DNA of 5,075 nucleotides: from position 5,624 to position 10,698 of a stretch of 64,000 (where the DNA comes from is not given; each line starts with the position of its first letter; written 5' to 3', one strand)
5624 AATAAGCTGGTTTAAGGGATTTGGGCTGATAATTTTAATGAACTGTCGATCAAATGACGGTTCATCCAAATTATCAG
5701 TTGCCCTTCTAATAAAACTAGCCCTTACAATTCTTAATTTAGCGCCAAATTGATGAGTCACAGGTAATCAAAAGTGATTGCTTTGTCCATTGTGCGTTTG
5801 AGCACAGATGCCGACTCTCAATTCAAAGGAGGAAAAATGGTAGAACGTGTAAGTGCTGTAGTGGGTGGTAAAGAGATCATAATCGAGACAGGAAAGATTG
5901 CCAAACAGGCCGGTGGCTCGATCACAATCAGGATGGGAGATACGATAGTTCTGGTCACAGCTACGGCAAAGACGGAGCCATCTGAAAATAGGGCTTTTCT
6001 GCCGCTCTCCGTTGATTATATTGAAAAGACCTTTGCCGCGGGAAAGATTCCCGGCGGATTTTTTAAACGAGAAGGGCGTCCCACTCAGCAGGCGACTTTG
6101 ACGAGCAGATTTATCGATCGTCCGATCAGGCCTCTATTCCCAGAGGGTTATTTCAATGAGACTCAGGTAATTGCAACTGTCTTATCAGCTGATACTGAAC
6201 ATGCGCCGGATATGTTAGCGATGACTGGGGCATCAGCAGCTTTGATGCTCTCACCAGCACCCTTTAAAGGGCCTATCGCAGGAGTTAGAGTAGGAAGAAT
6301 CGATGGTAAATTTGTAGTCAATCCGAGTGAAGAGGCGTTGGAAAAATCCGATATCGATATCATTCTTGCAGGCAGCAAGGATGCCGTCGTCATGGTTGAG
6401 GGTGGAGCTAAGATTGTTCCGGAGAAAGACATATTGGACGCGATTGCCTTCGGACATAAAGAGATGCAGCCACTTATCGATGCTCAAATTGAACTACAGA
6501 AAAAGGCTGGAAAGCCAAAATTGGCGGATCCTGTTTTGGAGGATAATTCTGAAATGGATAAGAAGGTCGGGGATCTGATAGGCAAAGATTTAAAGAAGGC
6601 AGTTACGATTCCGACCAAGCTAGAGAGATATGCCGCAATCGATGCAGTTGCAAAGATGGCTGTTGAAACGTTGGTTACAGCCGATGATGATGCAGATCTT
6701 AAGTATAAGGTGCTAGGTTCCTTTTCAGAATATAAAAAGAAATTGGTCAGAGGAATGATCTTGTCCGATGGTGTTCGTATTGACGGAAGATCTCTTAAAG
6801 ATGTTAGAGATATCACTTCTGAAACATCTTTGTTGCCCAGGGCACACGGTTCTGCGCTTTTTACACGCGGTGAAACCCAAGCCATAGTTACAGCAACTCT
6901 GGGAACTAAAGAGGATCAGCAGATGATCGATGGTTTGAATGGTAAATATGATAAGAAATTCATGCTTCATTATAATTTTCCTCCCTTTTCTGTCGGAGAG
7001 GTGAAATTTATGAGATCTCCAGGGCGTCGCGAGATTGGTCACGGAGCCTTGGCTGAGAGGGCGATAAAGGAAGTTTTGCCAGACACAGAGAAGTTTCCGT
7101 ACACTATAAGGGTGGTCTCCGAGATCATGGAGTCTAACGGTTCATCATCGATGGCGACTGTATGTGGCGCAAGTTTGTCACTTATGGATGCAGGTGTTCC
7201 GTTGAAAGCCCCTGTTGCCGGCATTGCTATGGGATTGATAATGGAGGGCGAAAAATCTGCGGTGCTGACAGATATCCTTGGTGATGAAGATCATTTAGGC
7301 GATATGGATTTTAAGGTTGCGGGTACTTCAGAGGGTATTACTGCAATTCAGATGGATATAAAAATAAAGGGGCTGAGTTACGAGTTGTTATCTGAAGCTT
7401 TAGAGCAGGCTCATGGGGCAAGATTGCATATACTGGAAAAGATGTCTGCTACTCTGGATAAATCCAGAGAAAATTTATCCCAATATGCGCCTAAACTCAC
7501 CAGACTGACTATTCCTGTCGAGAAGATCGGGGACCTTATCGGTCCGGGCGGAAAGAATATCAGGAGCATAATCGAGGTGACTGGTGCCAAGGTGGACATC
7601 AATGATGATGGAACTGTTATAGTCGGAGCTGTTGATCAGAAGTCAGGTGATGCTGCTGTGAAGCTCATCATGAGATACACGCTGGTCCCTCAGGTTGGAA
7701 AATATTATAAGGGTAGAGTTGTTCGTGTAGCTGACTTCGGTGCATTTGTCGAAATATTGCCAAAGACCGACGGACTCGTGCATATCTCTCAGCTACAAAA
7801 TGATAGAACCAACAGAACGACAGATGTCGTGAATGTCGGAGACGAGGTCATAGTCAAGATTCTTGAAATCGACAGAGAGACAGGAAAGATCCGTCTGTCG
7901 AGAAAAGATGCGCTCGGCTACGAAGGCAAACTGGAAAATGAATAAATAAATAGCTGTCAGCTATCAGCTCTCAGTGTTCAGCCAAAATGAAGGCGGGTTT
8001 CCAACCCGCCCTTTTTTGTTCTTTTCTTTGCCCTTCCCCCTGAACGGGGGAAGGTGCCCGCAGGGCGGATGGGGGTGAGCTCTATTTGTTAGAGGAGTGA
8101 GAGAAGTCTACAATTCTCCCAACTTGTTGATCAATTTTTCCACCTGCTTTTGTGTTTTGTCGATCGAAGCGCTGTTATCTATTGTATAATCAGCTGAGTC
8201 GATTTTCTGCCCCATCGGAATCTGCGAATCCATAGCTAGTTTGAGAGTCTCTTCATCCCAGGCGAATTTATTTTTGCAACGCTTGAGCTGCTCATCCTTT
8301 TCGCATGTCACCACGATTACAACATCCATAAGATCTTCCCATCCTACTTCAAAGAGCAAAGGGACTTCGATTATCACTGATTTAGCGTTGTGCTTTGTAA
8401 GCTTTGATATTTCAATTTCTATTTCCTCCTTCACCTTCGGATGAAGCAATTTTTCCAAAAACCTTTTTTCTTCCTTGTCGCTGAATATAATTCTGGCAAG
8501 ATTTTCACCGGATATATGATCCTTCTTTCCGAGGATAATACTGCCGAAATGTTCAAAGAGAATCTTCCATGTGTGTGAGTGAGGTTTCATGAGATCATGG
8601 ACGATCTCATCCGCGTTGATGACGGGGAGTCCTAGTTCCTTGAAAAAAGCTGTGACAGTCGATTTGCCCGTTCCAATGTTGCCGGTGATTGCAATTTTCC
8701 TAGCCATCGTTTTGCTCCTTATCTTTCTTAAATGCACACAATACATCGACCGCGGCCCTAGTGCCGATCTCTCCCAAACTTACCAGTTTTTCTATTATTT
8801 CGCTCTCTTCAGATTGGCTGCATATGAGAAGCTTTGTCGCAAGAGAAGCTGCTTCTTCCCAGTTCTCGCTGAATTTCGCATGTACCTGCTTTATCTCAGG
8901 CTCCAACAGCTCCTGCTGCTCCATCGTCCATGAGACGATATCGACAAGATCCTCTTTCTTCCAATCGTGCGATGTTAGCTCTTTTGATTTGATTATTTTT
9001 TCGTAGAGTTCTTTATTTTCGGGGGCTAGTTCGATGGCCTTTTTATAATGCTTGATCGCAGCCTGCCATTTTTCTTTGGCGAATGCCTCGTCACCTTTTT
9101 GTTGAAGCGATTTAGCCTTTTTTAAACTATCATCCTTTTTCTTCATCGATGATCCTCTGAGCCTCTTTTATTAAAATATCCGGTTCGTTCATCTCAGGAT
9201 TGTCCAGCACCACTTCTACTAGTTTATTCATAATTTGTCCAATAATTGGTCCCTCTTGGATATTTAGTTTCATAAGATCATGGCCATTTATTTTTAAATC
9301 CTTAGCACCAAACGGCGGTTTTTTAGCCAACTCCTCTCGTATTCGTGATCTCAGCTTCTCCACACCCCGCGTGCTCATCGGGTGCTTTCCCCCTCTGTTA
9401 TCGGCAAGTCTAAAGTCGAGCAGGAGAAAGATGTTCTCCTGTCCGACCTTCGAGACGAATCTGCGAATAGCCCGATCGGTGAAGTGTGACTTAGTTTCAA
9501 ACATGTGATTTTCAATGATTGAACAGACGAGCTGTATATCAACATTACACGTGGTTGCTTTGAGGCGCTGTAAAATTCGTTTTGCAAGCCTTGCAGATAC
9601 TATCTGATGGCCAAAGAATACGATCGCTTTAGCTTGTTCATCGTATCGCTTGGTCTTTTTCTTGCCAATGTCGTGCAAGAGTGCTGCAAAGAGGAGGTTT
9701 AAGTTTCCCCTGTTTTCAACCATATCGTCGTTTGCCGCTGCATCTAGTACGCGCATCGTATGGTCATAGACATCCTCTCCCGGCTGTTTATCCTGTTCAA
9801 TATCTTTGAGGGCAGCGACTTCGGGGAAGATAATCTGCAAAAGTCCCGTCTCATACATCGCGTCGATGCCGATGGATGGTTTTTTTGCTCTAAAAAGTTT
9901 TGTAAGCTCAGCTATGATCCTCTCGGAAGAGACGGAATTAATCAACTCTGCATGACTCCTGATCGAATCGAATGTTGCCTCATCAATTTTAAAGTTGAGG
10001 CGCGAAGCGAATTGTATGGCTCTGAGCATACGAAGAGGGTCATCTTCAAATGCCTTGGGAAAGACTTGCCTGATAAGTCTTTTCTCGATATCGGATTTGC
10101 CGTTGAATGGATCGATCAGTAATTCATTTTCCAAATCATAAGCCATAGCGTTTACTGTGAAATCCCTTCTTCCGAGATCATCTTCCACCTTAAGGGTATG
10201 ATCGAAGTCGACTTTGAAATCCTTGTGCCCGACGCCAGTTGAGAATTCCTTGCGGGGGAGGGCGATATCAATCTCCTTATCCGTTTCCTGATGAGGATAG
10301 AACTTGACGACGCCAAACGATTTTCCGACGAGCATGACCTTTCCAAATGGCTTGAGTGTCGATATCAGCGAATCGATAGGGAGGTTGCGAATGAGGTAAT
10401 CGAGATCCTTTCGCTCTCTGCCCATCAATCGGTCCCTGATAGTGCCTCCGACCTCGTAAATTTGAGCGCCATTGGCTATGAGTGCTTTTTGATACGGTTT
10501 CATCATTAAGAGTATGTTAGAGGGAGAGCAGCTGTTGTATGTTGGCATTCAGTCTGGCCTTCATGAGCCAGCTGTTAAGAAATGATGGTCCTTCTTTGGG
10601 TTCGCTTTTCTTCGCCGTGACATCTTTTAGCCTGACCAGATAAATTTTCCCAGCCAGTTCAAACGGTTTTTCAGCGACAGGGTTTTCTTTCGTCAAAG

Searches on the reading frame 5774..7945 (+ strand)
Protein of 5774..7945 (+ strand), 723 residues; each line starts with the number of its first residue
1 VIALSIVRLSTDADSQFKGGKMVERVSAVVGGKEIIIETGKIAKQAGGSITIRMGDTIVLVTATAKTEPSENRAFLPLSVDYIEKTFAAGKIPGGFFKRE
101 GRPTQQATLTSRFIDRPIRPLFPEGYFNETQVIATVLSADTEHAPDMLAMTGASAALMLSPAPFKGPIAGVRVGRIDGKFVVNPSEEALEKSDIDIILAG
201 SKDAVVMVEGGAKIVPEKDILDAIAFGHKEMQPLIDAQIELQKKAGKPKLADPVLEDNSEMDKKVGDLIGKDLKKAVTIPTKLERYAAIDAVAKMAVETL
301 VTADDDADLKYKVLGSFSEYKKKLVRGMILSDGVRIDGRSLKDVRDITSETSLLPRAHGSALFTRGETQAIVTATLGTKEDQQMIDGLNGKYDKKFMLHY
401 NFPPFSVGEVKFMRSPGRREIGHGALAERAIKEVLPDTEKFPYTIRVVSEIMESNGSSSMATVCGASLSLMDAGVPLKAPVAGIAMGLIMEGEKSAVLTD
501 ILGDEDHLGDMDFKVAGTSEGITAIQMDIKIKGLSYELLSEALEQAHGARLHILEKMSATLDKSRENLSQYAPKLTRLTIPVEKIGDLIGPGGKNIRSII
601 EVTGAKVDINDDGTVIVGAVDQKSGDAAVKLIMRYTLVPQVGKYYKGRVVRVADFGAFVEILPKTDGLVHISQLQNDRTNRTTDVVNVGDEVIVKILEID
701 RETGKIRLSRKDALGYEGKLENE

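Call 11: search_protein_families(library=ncbifam, proteins=[window:5774-7945:+], max_evalue=0.00001)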
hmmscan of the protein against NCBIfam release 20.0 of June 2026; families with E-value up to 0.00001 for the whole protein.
window:5774-7945:+ (723 aa): 29 families (the best 25 are shown)
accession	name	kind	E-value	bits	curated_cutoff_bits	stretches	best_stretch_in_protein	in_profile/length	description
TIGR03591.1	polynuc_phos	equivalog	0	1018.4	525.05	1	30-712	2-688/689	polyribonucleotide nucleotidyltransferase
NF008805.1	PRK11824.1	equivalog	4.7e-303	1006.8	471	1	28-712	4-682/683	polyribonucleotide nucleotidyltransferase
TIGR02696.1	pppGpp_PNP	exception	3.7e-200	667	1106.75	1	30-708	14-718/720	guanosine pentaphosphate synthetase I/polyribonucleotide nucleotidyltransferase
TIGR02065.1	ECX1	equivalog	1.2e-33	116.3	318.7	1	329-546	3-211/230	exosome complex exonuclease Rrp41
NF005208.0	PRK06676.1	equivalog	2e-21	76.5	368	1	640-714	277-351/391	30S ribosomal protein S1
NF000907.0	PRK00087.1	equivalog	3.5e-21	75.1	624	1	640-713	562-635/671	bifunctional 4-hydroxy-3-methylbut-2-enyl diphosphate reductase/30S ribosomal protein S1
NF010379.0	PRK13806.1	equivalog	4.9e-19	68.3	648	1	641-715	292-367/491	30S ribosomal protein S1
NF005973.0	PRK08059.1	equivalog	7.9e-18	64.7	148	1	640-712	6-78/123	S1 domain-containing post-transcriptional regulator GSP13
NF040579.1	S1_dom_CvfD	subfamily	1.7e-17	63.7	117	1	640-712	2-74/113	CvfD/Ygs/GSP13 family RNA-binding post-transcriptional regulator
NF004952.0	PRK06299.1-2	equivalog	5.2e-16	58.1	524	1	641-711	218-287/580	30S ribosomal protein S1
NF004953.0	PRK06299.1-3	equivalog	1.6e-15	56.5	720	1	640-711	297-369/580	30S ribosomal protein S1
TIGR00717.1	rpsA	equivalog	2.2e-15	56.2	577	1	640-712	271-344/516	30S ribosomal protein S1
NF005911.0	PRK07899.1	equivalog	6.3e-15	54.8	691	1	640-713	292-365/486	30S ribosomal protein S1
NF006363.0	PRK08582.1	equivalog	7.2e-15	55.4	171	1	641-714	5-77/140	S1 domain-containing RNA-binding protein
NF004956.0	PRK06299.1-6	equivalog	3.8e-13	48.9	711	1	640-712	371-442/554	30S ribosomal protein S1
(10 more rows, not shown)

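Call 16: find_related_loci(query=window:5774-7945:+, collection=genome_contigs, flank=1000)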
Query window:5774-7945:+ (723 aa) in genome_contigs; peptide patterns used: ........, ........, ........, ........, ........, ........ (x = any residue, [..] = any of these).
600 stretches matched a pattern (row limit reached: there are more); 593 encode a relative of the query (tblastn E <= 1e-3); the best 80 are kept; 80 distinct loci.
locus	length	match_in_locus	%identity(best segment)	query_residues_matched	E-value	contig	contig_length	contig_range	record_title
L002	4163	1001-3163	54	8-723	0e+0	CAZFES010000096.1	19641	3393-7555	MAG TPA_asm: uncultured Polyangiaceae bacterium isolate SRP193661_co2_177 genome assembly, contig: NODE_2460_length_1964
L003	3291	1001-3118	53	4-712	0e+0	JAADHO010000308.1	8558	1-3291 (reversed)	MAG: Deltaproteobacteria bacterium isolate M_MetaBat.197 contig-127_14638, whole genome shotgun sequence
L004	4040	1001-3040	57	31-711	0e+0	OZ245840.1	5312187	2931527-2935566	MAG: Alphaproteobacteria bacterium isolate d93f03f6-b113-40c7-9acf-b0fa1a286e37 genome assembly, chromosome: 1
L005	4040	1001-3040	55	32-711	0e+0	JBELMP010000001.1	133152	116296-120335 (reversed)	MAG: Maricaulis sp. isolate REMEI175_ass_metaspades_bin.8 NODE_38_length_133152_cov_8.382758, whole genome shotgun seque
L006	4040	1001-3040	55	31-711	0e+0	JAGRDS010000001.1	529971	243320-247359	MAG: Parvularculaceae bacterium isolate HKST-UBA11 2011-04-20_1_(paired)_contig_35, whole genome shotgun sequence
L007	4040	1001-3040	55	32-711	0e+0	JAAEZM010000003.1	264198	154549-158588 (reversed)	MAG: Alphaproteobacteria bacterium isolate P03SST1Cbin.2 NODE_12_length_264198_cov_6.29612, whole genome shotgun sequenc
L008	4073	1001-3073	53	22-711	0e+0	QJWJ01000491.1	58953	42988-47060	MAG: Deltaproteobacteria bacterium isolate SZUA-265 scaffold_440, whole genome shotgun sequence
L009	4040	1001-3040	55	31-711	0e+0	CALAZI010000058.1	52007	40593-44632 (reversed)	MAG TPA_asm: uncultured Alphaproteobacteria bacterium isolate SRR6227243_bin.29_CONCOCT_v1.1_MAG genome assembly, contig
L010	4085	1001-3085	52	18-714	0e+0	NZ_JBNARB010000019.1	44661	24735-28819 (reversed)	MAG: Thermovenabulum sp. isolate Kamch4316-2DMB-04 bin21.fa-19, whole genome shotgun sequence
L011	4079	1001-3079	53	19-714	0e+0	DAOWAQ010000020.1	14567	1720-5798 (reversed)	MAG TPA_asm: Calditrichia bacterium isolate CSMAG_1839 CSMAG_1839_k141_3040787_length_14567_cov_14.5520, whole genome sh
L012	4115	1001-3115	53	11-714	0e+0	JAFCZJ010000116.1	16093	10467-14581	MAG: Deltaproteobacteria bacterium isolate AB_03_Bin_195 AB_03_Bin_195_scaffold_2471, whole genome shotgun sequence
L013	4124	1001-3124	52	21-723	0e+0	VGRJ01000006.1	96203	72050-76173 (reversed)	MAG: Deltaproteobacteria bacterium isolate K_DeepCast_35m_m2_009 K_DeepCast_35m_m2_009_Ga0194129_10000314, whole genome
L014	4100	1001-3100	51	13-711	0e+0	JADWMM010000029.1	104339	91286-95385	MAG: Alkaliphilus sp. NP8 41_S2_L001_R1_001_(paired)_contig_42, whole genome shotgun sequence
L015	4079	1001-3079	51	29-718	0e+0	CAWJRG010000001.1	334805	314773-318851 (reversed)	MAG: uncultured bacterium isolate MFD03726.bin.1.65 genome assembly, contig: contig_10, whole genome shotgun sequence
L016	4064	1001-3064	55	23-711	0e+0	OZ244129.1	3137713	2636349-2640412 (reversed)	MAG: Hyphomicrobiales bacterium isolate 169a0420-0856-42ba-af1d-4fd8034e3f1c genome assembly, chromosome: 1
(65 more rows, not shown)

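Call 93: list_cluster_members(proteins=[window:5774-7945:+, window:18825-21257:+, window:610-2994:+, window:56433-58262:+])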
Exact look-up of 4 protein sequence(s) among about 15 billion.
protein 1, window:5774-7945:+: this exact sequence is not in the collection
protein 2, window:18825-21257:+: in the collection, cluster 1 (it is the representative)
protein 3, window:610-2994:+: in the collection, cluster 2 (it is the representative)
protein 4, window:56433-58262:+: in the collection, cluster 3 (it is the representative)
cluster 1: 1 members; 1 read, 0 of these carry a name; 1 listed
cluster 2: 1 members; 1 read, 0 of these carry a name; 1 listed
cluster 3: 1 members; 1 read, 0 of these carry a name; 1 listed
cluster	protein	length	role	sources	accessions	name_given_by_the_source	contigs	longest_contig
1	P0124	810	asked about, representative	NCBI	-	-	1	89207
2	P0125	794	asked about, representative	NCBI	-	-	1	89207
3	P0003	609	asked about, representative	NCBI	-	-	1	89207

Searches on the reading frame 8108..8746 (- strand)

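Call 94: search_protein_families(library=pfam, proteins=[window:8108-8746:-], max_evalue=0.0001)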
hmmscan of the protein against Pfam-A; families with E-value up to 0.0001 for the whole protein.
window:8108-8746:- (212 aa): 2 families
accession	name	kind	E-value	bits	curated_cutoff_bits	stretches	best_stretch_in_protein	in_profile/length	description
PF01121.26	CoaE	-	6.7e-45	153.4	27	1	18-196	3-179/180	Dephospho-CoA kinase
PF13238.12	AAA_18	-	1.9e-05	25.5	29.4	0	18-159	1-110/128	AAA domain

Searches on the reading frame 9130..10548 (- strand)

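Call 11: search_protein_families(library=ncbifam, proteins=[window:9130-10548:-], max_evalue=0.00001)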
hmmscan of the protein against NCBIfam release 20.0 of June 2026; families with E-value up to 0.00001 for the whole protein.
window:9130-10548:- (472 aa): 13 families
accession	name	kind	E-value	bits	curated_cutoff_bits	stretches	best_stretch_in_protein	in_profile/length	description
TIGR02692.1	tRNA_CCA_actino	equivalog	3.2e-73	246.9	438.8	1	16-455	16-454/466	CCA tRNA nucleotidyltransferase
NF008137.0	PRK10885.1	equivalog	7.9e-54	183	451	1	29-362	2-320/409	multifunctional CCA addition/repair protein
NF009814.0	PRK13299.1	equivalog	1.5e-48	165.8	290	1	21-246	14-230/396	CCA tRNA nucleotidyltransferase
NF009813.0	PRK13298.1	equivalog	5.9e-43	147.3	606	1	29-349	2-311/417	tRNA CCA-pyrophosphorylase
TIGR01942.1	pcnB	subfamily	9.7e-39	133.4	305.65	1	22-306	24-300/425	polynucleotide adenylyltransferase PcnB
NF009811.0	PRK13296.1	equivalog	1.6e-30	106.2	469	1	29-248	2-212/360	CCA tRNA nucleotidyltransferase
NF009812.0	PRK13297.1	equivalog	1.7e-26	93.2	624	1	26-250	10-225/364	tRNA CCA-pyrophosphorylase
NF041569.1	A-tRNAntase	equivalog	5.3e-23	81.2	1440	1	29-251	481-702/880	A-adding tRNA nucleotidyltransferase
NF008634.1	PRK11623.1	equivalog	1e-22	80.3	702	1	25-292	58-327/469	polynucleotide adenylyltransferase PcnB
NF002895.0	PRK03381.1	equivalog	4.4e-09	35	631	1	168-373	328-525/782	[protein-PII] uridylyltransferase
TIGR00277.1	HDIG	domain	4.6e-09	36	27.6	1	258-327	3-70/84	HDIG domain-containing metalloprotein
TIGR01693.1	UTase_glnD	equivalog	3.9e-07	28.7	519.4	1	164-349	329-518/850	[protein-PII] uridylyltransferase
NF003467.0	PRK05092.1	equivalog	6.8e-06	24.1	959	0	159-350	398-593/940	[protein-PII] uridylyltransferase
